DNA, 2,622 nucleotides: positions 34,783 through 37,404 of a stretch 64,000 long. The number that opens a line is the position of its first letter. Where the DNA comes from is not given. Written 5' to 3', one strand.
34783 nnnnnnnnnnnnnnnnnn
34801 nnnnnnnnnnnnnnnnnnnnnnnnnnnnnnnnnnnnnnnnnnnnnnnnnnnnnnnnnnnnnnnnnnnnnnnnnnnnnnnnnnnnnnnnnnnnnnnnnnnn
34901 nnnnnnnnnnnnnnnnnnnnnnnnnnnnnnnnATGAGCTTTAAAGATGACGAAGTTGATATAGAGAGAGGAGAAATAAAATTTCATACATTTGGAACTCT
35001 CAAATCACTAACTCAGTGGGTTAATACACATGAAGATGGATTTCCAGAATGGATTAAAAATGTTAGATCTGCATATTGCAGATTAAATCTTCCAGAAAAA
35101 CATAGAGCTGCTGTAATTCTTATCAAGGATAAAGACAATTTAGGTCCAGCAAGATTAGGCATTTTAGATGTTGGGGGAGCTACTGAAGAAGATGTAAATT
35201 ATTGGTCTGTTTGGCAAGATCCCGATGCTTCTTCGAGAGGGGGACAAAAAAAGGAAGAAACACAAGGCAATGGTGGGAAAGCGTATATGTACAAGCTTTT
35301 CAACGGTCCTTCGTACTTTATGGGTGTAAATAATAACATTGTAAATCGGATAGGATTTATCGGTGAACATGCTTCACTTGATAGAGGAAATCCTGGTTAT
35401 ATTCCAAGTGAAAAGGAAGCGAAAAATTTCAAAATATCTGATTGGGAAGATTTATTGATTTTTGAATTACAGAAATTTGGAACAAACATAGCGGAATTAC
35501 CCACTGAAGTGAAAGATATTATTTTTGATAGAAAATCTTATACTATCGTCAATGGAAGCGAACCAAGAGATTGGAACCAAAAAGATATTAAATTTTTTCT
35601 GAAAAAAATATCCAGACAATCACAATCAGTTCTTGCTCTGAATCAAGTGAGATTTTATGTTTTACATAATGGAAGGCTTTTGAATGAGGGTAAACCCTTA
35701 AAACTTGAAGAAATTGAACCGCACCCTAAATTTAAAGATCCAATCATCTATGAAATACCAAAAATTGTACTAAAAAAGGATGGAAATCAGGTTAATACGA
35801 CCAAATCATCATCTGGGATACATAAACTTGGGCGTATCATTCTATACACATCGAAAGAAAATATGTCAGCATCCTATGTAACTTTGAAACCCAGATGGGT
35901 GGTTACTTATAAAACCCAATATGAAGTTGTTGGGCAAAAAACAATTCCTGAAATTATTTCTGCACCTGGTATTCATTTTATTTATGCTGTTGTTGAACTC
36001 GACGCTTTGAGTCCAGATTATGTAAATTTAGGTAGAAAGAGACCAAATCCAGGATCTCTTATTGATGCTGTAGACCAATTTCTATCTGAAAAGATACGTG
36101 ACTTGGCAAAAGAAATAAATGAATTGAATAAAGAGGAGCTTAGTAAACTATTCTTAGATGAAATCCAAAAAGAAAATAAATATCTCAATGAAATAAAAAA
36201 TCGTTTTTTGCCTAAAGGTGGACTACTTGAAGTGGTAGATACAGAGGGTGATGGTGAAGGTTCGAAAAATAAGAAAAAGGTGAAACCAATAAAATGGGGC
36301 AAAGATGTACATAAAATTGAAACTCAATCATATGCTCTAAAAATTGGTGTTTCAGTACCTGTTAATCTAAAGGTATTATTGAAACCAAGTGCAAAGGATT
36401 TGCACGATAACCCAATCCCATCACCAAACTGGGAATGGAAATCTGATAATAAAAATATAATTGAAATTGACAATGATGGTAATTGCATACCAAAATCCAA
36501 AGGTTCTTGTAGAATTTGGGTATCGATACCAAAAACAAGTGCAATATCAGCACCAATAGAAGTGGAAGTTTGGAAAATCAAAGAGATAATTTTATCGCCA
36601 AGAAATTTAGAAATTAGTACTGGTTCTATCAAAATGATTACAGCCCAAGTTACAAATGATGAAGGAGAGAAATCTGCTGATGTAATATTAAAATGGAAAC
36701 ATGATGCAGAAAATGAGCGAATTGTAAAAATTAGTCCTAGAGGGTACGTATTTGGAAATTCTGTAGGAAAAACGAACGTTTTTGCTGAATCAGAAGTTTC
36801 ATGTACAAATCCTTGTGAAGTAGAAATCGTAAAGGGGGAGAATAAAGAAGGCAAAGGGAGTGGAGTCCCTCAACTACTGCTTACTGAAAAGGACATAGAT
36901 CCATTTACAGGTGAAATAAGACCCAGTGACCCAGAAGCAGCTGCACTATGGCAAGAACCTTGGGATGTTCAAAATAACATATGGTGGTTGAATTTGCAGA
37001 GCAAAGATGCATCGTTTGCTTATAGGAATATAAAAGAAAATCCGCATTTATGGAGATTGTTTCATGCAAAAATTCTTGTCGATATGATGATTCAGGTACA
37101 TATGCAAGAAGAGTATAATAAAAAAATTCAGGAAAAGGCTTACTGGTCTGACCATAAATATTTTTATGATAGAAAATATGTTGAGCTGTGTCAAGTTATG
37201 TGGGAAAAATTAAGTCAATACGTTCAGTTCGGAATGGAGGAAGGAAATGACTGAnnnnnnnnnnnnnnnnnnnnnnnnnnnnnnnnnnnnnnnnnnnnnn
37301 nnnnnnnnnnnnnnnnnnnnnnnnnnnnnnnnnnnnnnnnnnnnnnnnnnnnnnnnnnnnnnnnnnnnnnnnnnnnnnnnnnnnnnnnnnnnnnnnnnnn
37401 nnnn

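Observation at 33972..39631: Candidate undescribed defence module: GHKL-Ig ATPase triad converging on an AbrB-wHTH-methyltransferase operon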

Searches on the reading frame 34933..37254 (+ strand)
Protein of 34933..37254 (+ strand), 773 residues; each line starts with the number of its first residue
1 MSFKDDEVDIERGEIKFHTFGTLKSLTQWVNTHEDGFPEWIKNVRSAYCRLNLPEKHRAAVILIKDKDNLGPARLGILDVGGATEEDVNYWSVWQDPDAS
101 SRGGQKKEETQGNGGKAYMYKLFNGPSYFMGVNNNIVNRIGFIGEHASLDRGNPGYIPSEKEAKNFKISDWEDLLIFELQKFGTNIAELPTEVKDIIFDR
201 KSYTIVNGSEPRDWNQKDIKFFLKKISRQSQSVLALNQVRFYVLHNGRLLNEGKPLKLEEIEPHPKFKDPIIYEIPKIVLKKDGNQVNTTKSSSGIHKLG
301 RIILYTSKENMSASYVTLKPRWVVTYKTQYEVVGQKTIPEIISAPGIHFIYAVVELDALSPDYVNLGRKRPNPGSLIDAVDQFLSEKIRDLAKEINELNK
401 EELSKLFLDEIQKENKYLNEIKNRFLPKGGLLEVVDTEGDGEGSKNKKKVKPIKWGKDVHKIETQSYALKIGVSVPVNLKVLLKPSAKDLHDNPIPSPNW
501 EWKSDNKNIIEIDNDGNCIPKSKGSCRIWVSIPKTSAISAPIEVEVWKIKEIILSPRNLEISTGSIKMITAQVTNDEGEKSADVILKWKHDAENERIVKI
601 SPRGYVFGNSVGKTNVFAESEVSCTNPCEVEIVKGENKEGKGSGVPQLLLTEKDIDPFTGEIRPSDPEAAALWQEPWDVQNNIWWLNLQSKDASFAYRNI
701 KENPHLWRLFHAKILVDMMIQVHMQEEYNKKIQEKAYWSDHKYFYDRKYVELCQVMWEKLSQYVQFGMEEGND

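Call 4: search_protein_families(library=pfam, proteins=[window:34933-37254:+], max_evalue=0.1)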
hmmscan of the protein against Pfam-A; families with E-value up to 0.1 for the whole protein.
window:34933-37254:+ (773 aa): 1 family
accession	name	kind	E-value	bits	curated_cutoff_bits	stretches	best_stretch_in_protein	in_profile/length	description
PF02368.24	Big_2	-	0.05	14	22.8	0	552-618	5-66/79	Bacterial Ig-like domain (group 2)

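Call 5: search_protein_families(library=padloc, proteins=[window:34933-37254:+], max_evalue=0.1)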
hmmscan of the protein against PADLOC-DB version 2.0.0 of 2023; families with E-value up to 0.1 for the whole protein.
window:34933-37254:+ (773 aa): 0 families

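Call 6: search_protein_families(library=ncbifam, proteins=[window:34933-37254:+], max_evalue=0.1)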
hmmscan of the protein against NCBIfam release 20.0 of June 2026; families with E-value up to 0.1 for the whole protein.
window:34933-37254:+ (773 aa): 0 families

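Call 7: search_solved_structures(query=window:34933-37254:+, max_evalue=10, show_alignments=2)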
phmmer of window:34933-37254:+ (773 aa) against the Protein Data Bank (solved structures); distinct sequences matched with E-value up to 10: 3.
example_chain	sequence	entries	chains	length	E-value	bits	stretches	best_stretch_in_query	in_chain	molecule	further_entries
9hcj_10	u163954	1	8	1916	0.0098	17.4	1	467-525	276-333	Nucleoporin 210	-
9ifo_A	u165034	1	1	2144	0.55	11.6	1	502-619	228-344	Teneurin-Like Protein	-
9pt5_A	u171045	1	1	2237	0.6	11.5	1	502-619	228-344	Teneurin-like protein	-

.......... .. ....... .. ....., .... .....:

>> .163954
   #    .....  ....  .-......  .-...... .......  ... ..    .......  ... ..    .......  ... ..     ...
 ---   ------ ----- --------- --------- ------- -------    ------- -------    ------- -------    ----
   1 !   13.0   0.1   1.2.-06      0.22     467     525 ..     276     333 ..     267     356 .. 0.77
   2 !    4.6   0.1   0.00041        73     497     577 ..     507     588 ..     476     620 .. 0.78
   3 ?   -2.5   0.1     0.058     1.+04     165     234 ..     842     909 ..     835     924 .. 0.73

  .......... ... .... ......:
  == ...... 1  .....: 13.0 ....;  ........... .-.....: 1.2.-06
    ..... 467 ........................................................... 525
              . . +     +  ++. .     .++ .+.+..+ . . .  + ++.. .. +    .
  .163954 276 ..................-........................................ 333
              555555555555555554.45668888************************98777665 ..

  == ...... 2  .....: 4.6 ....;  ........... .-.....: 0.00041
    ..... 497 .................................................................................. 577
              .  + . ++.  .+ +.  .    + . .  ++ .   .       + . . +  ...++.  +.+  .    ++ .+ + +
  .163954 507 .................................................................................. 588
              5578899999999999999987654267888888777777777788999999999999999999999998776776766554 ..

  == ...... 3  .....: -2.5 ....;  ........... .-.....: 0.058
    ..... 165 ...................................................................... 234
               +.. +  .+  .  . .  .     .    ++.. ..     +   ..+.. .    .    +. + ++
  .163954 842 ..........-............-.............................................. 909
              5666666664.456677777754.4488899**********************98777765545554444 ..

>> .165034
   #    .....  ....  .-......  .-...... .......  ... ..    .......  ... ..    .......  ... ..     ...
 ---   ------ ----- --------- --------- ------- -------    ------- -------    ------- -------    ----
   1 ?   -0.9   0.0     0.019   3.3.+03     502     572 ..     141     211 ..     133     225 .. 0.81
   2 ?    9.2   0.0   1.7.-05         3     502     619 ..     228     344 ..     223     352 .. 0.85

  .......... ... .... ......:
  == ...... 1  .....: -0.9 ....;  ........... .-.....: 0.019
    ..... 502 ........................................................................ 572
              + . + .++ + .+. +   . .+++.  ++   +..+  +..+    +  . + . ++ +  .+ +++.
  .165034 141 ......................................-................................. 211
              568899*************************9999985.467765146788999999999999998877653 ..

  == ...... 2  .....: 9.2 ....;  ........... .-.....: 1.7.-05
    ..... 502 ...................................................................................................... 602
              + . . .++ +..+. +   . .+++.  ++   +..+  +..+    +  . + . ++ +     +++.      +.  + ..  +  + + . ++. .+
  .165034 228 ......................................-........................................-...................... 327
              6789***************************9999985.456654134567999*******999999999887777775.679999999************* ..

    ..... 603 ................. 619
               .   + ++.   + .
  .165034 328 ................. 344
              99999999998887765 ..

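Call 8: search_protein_families(library=phrogs, proteins=[window:34933-37254:+], max_evalue=0.1)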
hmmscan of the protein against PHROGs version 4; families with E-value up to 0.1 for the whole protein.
window:34933-37254:+ (773 aa): 3 families
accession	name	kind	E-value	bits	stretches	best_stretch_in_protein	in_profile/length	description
phrog_215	-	head and packaging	0.00076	19.7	1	501-631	258-390/491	structural protein with Ig domain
phrog_10059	-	unknown function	0.011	15.5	1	500-581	215-294/345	-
phrog_19132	-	unknown function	0.045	15.5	0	412-476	9-67/98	-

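Call 9: find_homologous_proteins(query=window:34933-37254:+)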
Query window:34933-37254:+ (773 aa): 114 proteins with E <= 0.001 among 8000 candidates.
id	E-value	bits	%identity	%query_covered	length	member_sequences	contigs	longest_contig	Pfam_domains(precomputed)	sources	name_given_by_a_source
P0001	0.0e+0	1782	100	100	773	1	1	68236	-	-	-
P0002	0.0e+0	1316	71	100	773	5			-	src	-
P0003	0.0e+0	1288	71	100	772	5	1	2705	-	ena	-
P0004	0.0e+0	1282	70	100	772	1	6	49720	-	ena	-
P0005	0.0e+0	1268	71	99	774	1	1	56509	-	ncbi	-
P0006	8.1e-288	975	58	99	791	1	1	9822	-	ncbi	-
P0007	1.5e-256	872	53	98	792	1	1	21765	-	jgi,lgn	jgi:hypothetical protein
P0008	6.6e-255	866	51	98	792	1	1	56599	-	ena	-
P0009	2.9e-252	858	50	97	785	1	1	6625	-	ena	-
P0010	1.1e-250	852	51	98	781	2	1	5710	PF02368.25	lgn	-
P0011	9.3e-248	843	51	98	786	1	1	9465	-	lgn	-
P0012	3.0e-246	838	51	98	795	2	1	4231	-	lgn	-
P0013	3.3e-246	838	51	97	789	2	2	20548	-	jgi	jgi:hypothetical protein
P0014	4.0e-236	804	49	98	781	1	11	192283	-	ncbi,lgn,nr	ncbi:hypothetical protein HYU40_05055 [Candidatus Woesearchaeota archaeon]|nr:hypothetical protein [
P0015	5.6e-235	800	50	98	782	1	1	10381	-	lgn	-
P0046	3.7e-196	672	42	98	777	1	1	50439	PF02368.25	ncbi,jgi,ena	ncbi:MAG TPA: hypothetical protein VGG03_01900 [Thermoanaerobaculia bacterium]|jgi:hypothetical prot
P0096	7.0e-182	625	41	97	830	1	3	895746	-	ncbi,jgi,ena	jgi:hypothetical protein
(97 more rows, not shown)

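Call 11: find_encoding_contigs(protein=P0014, flank=8000, max_places=2)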
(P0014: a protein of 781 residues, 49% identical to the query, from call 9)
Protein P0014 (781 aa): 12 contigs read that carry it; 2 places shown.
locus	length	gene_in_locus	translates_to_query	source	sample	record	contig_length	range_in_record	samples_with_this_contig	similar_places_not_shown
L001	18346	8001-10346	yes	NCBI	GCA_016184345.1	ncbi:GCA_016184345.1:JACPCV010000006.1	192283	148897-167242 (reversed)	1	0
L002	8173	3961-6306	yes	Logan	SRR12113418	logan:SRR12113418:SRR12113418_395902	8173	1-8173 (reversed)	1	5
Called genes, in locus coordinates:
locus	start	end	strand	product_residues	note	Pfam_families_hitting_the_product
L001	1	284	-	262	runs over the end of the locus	PF00413:Peptidase_M10 (faint)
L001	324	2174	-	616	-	PF00270:DEAD (weak), PF04851:ResIII (faint), PF06733:DEAD_2, PF13307:Helicase_C_2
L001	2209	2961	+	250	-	PF00849:PseudoU_synth_2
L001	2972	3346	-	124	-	PF25212:HVO_A0114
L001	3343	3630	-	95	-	PF20126:TumE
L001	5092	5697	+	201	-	-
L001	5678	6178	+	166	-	PF05168:HEPN (weak)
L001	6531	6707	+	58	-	-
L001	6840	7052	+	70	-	-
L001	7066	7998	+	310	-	-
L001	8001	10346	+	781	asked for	-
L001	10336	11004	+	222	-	-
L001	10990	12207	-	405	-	PF01555:N6_N4_Mtase, PF01170:UPF0020 (faint), PF01555:N6_N4_Mtase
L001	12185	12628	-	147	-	PF01850:PIN, PF13470:PIN_3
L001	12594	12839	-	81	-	PF04014:MazE_antitoxin (weak)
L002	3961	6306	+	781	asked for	-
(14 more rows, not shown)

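Call 12: find_encoding_contigs(protein=P0096, flank=8000, max_places=2)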
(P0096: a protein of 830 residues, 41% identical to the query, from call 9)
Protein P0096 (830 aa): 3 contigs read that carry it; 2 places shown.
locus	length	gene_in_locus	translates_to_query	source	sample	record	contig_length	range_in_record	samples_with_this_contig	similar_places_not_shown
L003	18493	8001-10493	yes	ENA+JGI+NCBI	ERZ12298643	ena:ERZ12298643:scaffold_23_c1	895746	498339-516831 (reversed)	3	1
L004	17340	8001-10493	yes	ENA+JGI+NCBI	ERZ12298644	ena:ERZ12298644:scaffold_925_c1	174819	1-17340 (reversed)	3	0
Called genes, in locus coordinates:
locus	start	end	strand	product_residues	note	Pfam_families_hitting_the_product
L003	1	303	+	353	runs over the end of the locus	PF13677:MotB_plug, PF00691:OmpA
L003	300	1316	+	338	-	PF08668:HDOD, PF01966:HD (faint)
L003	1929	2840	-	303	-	PF00072:Response_reg, PF00990:GGDEF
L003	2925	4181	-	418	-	PF08668:HDOD, PF01966:HD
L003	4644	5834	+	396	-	PF07238:PilZ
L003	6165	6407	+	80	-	-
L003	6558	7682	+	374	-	PF07238:PilZ, PF05036:SPOR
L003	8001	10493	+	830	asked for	-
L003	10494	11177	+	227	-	-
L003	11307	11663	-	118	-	PF03544:TonB_C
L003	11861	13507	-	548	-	-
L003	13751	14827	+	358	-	PF01757:Acyl_transf_3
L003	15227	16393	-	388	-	PF00072:Response_reg, PF00990:GGDEF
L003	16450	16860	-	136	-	PF01627:Hpt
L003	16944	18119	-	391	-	PF07724:AAA_2, PF07728:AAA_5 (weak), PF13401:AAA_22 (weak), PF10431:ClpB_D2-small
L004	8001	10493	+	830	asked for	-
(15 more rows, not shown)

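Call 13: find_encoding_contigs(protein=P0046, flank=8000, max_places=2)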
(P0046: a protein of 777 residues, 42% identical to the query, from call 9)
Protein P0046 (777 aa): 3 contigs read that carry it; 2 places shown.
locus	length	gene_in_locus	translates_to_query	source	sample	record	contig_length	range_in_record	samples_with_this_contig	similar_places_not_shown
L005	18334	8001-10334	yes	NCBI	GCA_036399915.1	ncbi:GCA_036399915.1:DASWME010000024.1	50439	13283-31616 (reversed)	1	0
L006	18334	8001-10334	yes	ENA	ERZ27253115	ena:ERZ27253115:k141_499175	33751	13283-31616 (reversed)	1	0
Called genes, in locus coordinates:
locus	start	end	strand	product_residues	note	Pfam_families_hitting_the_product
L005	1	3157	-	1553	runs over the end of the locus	PF15902:Sortilin-Vps10 (faint), PF25852:DUF6242_C (faint), PF02012:BNR (faint)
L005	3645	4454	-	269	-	PF12146:Hydrolase_4, PF00561:Abhydrolase_1, PF12697:Abhydrolase_6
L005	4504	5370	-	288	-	-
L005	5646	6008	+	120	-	PF05685:Uma2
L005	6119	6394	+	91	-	-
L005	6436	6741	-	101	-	PF03683:UPF0175, PF24001:DUF7317 (weak)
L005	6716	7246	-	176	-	PF11848:DUF3368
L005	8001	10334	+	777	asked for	PF02368:Big_2 (faint)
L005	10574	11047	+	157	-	-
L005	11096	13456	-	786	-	PF01433:Peptidase_M1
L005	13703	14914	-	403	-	PF12704:MacB_PCD, PF02687:FtsX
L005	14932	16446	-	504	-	PF25917:BSH_RND, PF25973:BSH_CzcB, PF25975:CzcB_C (faint), PF25881:HH_YBHG (faint), PF25954:Beta-barrel_RND_2, PF25990:Beta-barrel_YknX, PF26002:Beta-barrel_AprE (weak)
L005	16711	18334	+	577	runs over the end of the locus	PF00395:SLH (faint)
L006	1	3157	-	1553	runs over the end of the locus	PF15902:Sortilin-Vps10 (faint), PF25852:DUF6242_C (faint), PF02012:BNR (faint)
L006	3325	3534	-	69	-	-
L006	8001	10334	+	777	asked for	PF02368:Big_2 (faint)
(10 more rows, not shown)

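Call 16: find_related_loci(query=A1, collection=genome_contigs, flank=8000)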
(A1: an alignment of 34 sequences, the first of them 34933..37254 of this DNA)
Query A1 (773 aa) in genome_contigs; peptide patterns used: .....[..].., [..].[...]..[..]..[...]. (x = any residue, [..] = any of these).
77 stretches matched a pattern; 38 encode a relative of the query (tblastn E <= 1e-3); 38 distinct loci.
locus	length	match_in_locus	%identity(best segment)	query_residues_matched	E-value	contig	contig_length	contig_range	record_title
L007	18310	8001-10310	71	1-768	0e+0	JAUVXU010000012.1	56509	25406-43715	MAG: Methanomicrobia archaeon isolate CSMAG_1224 CSMAG_1224_k141_769912_length_56509_cov_9.8570, whole genome shotgun se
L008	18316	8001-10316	49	10-770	0e+0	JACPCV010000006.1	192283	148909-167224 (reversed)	MAG: Candidatus Woesearchaeota archaeon isolate NC_groundwater_292_Ag_S-0.65um_48_59 S6_GD2017_2_S65_scaffold_201, whole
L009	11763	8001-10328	45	7-764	0e+0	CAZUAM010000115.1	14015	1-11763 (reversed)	MAG TPA_asm: uncultured Planctomycetaceae bacterium isolate binchicken_co262_366 genome assembly, contig: NODE_4816_leng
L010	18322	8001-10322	43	10-769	0e+0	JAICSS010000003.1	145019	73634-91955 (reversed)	MAG: Solirubrobacterales bacterium isolate GZL_HYHR_2_bin.66 k141_1879702_length_145019_cov_23.8787, whole genome shotgu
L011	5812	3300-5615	42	3-767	0e+0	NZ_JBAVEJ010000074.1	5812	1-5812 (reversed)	MAG: Sulfuricaulis sp. isolate MFD05944_ilm_asm_bin16 k127_161935, whole genome shotgun sequence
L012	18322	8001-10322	42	10-769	0e+0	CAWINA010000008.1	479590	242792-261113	MAG: uncultured Thermoleophilia bacterium isolate MFD04935.bin.2.81 genome assembly, contig: contig_9823, whole genome s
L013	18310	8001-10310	43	2-764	0e+0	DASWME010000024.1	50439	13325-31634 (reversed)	MAG TPA_asm: Thermoanaerobaculia bacterium isolate SMAG_U3379 k141_20582, whole genome shotgun sequence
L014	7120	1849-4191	42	8-767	0e+0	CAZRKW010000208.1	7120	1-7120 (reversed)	MAG TPA_asm: uncultured Acidobacteriaceae bacterium isolate binchicken_co54_479 genome assembly, contig: NODE_19357_leng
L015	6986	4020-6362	42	8-767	0e+0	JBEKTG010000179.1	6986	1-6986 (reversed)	MAG: Candidatus Acidiferrales bacterium isolate SPRUCE 552 SPRUCE_552_179, whole genome shotgun sequence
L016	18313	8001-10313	42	8-767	0e+0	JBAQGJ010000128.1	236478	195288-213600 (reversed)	MAG: Candidatus Acidiferrales bacterium isolate MFD09291_ilm_asm_bin33 k127_335464, whole genome shotgun sequence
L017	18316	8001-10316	42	7-767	0e+0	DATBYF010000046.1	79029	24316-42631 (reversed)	MAG TPA_asm: Candidatus Acidiferrales bacterium isolate SMAG_U7586 k141_1634469, whole genome shotgun sequence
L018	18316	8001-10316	41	7-767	0e+0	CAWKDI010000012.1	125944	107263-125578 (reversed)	MAG: uncultured Acidobacteriota bacterium isolate MFD05512.bin.2.190 genome assembly, contig: contig_60301, whole genome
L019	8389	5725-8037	42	8-767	0e+0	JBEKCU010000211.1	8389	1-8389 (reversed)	MAG: Candidatus Acidiferrales bacterium isolate SPRUCE 167 SPRUCE_167_211, whole genome shotgun sequence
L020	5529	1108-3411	41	1-767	0e+0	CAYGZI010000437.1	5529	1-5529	MAG TPA_asm: uncultured Planctomycetaceae bacterium isolate ERP119294_co1_463 genome assembly, contig: NODE_23073_length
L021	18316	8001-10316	41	7-767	0e+0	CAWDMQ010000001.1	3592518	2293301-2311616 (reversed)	MAG: uncultured Acidobacteriota bacterium isolate MFD09603.bin.2.4 genome assembly, contig: contig_3532, whole genome sh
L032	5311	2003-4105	28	14-724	2e-74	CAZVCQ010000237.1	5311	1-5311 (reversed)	MAG TPA_asm: uncultured bacterium isolate SRP178699_co1_229 genome assembly, contig: NODE_22978_length_5311_cov_5.281202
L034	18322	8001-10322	41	2-767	0e+0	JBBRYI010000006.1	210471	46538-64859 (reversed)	MAG: Chthoniobacterales bacterium isolate La5_metabat2.048 La5_metabat2.048_K_1885599_L_210471_cov_34.5503, whole genome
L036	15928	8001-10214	24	15-767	2e-61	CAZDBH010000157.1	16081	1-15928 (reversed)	MAG TPA_asm: uncultured Bradymonadales bacterium isolate binchicken_co141_594 genome assembly, contig: NODE_15340_length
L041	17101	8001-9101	38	10-674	1e-35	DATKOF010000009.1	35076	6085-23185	MAG TPA_asm: Burkholderiales bacterium isolate SMAG_U14757 k141_4743243, whole genome shotgun sequence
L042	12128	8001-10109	26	14-724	2e-62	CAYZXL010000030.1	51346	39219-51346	MAG TPA_asm: uncultured Verrucomicrobiota bacterium isolate binchicken_co283_275 genome assembly, contig: NODE_418_lengt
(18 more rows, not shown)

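Call 22: search_protein_families(library=pfam, proteins=[L034:7498-8007:+, L010:7507-8001:+, L020:478-1083:+, L041:7363-7974:+, L042:10943-11905:+, L032:931-1941:+, L034:10349-11005:+, L005:10334-11047:+, L042:7971-10250:+, L036:7920-10232:+], max_evalue=0.1)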
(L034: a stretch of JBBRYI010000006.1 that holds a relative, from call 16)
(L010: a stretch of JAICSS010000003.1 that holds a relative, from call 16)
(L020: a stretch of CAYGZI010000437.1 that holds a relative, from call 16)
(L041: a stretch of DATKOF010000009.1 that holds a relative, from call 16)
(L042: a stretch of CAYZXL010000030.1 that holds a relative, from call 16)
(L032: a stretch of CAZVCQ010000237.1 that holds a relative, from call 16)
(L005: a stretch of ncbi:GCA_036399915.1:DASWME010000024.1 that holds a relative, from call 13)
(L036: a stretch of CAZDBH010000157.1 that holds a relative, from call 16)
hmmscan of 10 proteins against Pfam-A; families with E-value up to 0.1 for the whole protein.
L034:7498-8007:+ (169 aa): 2 families
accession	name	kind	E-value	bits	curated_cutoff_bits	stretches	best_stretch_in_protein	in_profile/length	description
PF05066.19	HARE-HTH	-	0.026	15.3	25.9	0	89-147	8-71/71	HB1, ASXL, restriction endonuclease HTH domain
PF10186.14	ATG14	-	0.03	13.9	33.2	1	19-112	73-168/347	Vacuolar sorting 38 and autophagy-related subunit 14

L010:7507-8001:+ (164 aa): 4 families
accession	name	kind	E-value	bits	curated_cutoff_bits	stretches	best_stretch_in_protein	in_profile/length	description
PF05066.19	HARE-HTH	-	0.00012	22.9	25.9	1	84-139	11-71/71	HB1, ASXL, restriction endonuclease HTH domain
PF07223.17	DUF1421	-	0.011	16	22.8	1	77-103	18-44/45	UBA-like domain (DUF1421)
PF05719.16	GPP34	-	0.015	15.8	29.1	1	64-156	51-135/201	Golgi phosphoprotein 3 (GPP34)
PF23159.1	WH_Rok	-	0.018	15.6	27.6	0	79-104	4-30/58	Repressor Rok winged helix domain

L020:478-1083:+ (201 aa): 0 families

L041:7363-7974:+ (203 aa): 0 families

L042:10943-11905:+ (320 aa): 1 family
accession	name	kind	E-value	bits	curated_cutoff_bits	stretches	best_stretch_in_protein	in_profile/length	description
PF01555.25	N6_N4_Mtase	-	3.3e-33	115.9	26.7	1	30-281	1-216/221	DNA methylase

L032:931-1941:+ (336 aa): 1 family
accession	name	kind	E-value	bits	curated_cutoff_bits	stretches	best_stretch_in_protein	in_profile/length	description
PF01555.25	N6_N4_Mtase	-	2.1e-29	103.5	26.7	1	69-322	1-217/221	DNA methylase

L034:10349-11005:+ (218 aa): 0 families

L005:10334-11047:+ (237 aa): 0 families

L042:7971-10250:+ (759 aa): 1 family
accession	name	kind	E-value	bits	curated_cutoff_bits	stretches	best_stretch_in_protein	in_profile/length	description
PF02368.24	Big_2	-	2.6e-08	34.1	22.8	1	535-602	5-69/79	Bacterial Ig-like domain (group 2)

L036:7920-10232:+ (770 aa): 1 family
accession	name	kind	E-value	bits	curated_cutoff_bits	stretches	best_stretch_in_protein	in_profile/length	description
PF02368.24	Big_2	-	0.0016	18.8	22.8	0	544-611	2-66/79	Bacterial Ig-like domain (group 2)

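Call 27: predict_structure(alignment_id=A1)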
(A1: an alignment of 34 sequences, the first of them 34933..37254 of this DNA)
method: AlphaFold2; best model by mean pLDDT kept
length: 773 residues; sequences in the alignment: 34
mean_pLDDT: 82.1   pTM: 0.65
mean pLDDT of the five models: 82.1, 81.8, 81.0, 80.3, 79.6
residues with pLDDT >= 90: 298; 70-90: 355; 50-70: 70; < 50: 50
segments of 3 or more residues with pLDDT < 50: 1-5, 20-22, 103-113, 429-451, 770-773
pLDDT, mean of each block of 10 residues (from residue 1): 54 65 54 67 80 86 91 92 80 53 41 60 86 92 79 84 91 94 93 94 92 76 83 85 93 88 91 95 87 91 94 79 89 87 88 94 71 90 93 88 85 86 69 31 31 72 86 92 88 82 94 91 95 89 95 93 88 94 92 82 90 91 89 71 72 88 86 85 88 87 89 91 78 60 84 87 79 33
secondary structure, 60 per line:
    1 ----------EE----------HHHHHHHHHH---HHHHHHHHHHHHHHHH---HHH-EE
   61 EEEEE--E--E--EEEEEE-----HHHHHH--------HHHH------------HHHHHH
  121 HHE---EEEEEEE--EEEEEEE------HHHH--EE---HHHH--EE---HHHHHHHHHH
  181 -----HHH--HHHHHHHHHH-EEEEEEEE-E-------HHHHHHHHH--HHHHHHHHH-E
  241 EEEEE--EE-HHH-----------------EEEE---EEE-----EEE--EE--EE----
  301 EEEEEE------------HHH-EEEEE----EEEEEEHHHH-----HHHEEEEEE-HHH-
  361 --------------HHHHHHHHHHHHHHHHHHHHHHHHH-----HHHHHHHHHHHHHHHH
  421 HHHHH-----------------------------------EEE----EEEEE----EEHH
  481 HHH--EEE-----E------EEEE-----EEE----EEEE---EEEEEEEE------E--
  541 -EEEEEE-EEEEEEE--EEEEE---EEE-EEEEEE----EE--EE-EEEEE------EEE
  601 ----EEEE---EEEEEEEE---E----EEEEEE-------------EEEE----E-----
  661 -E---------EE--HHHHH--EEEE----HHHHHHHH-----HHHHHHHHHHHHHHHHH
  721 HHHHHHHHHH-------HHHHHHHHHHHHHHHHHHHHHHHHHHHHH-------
elements in order (helices of 4 or more, strands of 3 or more residues): H23-32 H36-51 E59-65 E74-79 H85-90 H99-102 H115-122 E127-133 E136-142 H149-152 H160-163 H171-180 H191-200 E202-209 H219-227 H230-238 E240-245 E271-274 E278-280 E286-288 E301-306 E323-327 E332-337 H338-341 E350-355 H375-399 H405-425 E461-463 E468-472 H479-483 E486-488 E501-504 E510-512 E517-520 E524-531 E542-547 E549-555 E558-562 E566-568 E570-575 E587-591 E598-600 E605-608 E612-619 E628-633 E647-650 H676-680 E683-686 H691-698 H704-730 H738-766
